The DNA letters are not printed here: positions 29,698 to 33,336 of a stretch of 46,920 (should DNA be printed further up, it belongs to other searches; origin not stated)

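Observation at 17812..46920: Titin-like hierarchical architecture: a 12-domain super-repeat of ~1,125 aa iterated at least 9 times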

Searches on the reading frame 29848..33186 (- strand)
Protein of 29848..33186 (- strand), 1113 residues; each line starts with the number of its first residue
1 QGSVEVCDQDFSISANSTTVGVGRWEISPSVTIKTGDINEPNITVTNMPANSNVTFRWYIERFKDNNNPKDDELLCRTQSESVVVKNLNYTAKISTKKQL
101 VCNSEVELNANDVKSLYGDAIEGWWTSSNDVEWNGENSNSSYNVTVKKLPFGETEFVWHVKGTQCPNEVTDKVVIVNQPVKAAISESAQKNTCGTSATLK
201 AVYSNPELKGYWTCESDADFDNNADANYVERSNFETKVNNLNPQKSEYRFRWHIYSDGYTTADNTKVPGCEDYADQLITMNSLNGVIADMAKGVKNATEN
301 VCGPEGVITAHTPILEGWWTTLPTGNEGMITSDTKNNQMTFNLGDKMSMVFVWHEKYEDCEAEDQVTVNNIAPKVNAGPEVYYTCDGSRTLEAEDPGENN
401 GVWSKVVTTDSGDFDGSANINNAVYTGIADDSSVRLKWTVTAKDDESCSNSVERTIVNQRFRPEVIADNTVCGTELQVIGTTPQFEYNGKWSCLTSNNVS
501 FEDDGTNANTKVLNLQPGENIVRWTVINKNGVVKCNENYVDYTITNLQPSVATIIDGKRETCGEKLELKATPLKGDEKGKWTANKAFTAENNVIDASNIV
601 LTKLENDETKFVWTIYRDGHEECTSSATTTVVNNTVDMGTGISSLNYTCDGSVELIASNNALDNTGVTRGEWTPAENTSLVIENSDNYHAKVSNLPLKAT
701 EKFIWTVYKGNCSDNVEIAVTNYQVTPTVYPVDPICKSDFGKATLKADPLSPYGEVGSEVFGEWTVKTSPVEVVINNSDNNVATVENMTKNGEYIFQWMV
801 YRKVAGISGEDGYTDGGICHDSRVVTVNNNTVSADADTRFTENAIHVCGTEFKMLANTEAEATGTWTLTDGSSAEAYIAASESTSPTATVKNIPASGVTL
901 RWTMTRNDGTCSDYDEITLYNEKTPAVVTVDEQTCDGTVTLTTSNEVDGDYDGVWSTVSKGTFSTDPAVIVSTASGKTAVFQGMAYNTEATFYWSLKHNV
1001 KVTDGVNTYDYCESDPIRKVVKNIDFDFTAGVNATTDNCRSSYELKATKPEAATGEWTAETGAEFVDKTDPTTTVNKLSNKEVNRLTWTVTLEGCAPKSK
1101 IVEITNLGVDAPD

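Call 21: find_homologous_proteins(query=window:29848-33186:-, max_evalue=1e-10)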
Query window:29848-33186:- (1113 aa): 2 proteins with E <= 1e-10 among 8000 candidates.
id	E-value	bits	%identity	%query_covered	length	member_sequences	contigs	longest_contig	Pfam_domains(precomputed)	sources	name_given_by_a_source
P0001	1.5e-252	859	53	70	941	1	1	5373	-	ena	-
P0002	3.5e-20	90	24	84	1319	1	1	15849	PF22352.3,PF00801.27,PF18962.8,PF18911.7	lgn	-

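Call 25: search_protein_families(library=pfam, proteins=[window:29848-33186:-, P0002], max_evalue=10)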
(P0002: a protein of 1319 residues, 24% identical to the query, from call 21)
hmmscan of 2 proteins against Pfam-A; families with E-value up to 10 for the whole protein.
window:29848-33186:- (1113 aa): 1 family
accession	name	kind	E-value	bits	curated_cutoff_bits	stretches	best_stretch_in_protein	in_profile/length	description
PF00572.24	Ribosomal_L13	-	0.21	12.1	23.8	1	553-620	4-71/119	Ribosomal protein L13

P0002 (1319 aa): 6 families
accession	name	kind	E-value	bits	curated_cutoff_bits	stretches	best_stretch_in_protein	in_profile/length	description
PF18911.6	PKD_4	-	3.2e-39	133.3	27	4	1149-1222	3-78/85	PKD domain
PF00801.26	PKD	-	9.8e-28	96.4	23.5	4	1157-1213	7-67/80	PKD domain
PF18962.6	Por_Secre_tail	-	3e-11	43.9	27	1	1244-1312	1-69/75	Secretion system C-terminal sorting domain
PF22352.2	K319L-like_PKD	-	2.9e-06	27.7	27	3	269-313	10-60/84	K319L-like, PKD domain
PF07495.19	Y_Y_Y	-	0.00058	20.2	26.6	2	1020-1059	14-55/65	Y_Y_Y domain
PF15789.10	Hyr1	-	0.41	10.7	27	1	617-640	1-27/41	Hyphally regulated cell wall GPI-anchored protein 1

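Call 26: search_protein_families(library=ncbifam, proteins=[window:29848-33186:-, P0002], max_evalue=1)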
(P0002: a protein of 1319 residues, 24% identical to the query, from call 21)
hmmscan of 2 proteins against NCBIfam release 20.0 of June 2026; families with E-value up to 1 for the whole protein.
window:29848-33186:- (1113 aa): 0 families

P0002 (1319 aa): 1 family
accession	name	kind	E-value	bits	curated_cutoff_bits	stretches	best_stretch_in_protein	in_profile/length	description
TIGR04183.1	Por_Secre_tail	domain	1.3e-10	41.1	23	1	1244-1319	1-72/72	T9SS type A sorting domain-containing protein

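Call 41: search_protein_representatives(protein=window:29848-33186:-)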
Query: 1113 residues. Proteins with E-value up to 0.001 (for the whole library): 541; up to 1e-10: 360; up to 1e-30: 181. The best 150 are listed.
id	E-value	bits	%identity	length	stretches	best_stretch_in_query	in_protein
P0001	4.7e-253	859.2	53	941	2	339-1112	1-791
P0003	2.3e-231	787.4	31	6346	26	297-953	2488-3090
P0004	1.9e-216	737.9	30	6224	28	457-958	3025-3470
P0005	1.2e-211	722.0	31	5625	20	299-727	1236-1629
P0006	2.4e-203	694.6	30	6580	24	396-775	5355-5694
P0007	2.0e-179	615.4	31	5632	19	302-531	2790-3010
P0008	4.6e-156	538.0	38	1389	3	4-1110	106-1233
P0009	2.1e-153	529.2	31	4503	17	142-538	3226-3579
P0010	1.9e-151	522.7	31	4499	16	6-738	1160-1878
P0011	1.0e-148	513.7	30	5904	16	316-738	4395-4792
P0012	5.9e-143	494.6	31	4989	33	360-542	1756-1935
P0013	7.0e-136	471.2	29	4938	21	441-966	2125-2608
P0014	1.2e-123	430.6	32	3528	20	846-1097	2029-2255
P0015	5.9e-123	428.4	28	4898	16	309-1106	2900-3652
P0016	7.2e-122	424.8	30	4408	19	334-729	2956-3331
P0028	6.1e-86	305.8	30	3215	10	722-1110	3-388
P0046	6.4e-67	242.8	36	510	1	149-640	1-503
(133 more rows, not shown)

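Call 49: find_related_loci(query=window:29848-33186:-, collection=genome_contigs, flank=10000)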
Query window:29848-33186:- (1113 aa) in genome_contigs; peptide patterns used: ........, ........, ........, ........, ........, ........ (x = any residue, [..] = any of these).
64 stretches matched a pattern, but none encodes a relative of the query by tblastn (E <= 1e-3).

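Call 50: find_encoding_contigs(protein=P0046, flank=10000, max_places=4)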
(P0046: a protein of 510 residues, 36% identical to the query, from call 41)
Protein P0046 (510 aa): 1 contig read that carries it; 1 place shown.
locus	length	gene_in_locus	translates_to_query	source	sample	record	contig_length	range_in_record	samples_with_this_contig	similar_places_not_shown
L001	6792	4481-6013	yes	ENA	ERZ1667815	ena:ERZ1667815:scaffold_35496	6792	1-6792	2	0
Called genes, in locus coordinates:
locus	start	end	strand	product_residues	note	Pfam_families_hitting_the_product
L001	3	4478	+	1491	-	?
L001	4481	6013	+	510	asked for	-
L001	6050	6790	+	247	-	?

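Call 55: search_solved_structures(query=window:29848-33186:-, max_evalue=0.01)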
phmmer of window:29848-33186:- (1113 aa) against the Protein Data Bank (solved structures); distinct sequences matched with E-value up to 0.01: 0.

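Call 67: find_encoding_contigs(protein=P0008, flank=10000, max_places=3)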
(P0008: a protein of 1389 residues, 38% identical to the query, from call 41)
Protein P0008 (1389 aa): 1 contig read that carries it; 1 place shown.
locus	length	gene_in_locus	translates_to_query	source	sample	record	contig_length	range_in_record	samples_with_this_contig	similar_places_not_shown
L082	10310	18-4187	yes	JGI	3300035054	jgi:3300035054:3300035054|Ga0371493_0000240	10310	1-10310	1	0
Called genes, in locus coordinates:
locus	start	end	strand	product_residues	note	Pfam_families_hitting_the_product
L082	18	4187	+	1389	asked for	-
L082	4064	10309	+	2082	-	?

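Call 68: find_encoding_contigs(protein=P0028, flank=10000, max_places=3)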
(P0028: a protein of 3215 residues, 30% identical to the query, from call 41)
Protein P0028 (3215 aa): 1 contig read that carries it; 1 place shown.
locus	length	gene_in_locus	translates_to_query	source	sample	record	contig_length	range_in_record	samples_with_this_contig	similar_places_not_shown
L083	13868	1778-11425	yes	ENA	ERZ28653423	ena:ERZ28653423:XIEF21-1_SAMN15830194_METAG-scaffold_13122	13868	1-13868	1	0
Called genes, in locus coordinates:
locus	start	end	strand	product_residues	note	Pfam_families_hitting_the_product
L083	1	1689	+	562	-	?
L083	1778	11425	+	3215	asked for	PF22352:K319L-like_PKD (faint), PF13585:CHU_C (faint), PF00801:PKD (weak), PF18911:PKD_4, PF00801:PKD, PF18911:PKD_4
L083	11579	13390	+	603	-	PF00009:GTP_EFTU, PF01926:MMR_HSR1 (weak), PF22042:EF-G_D2, PF03144:GTP_EFTU_D2, PF00679:EFG_C, PF21018:BipA_C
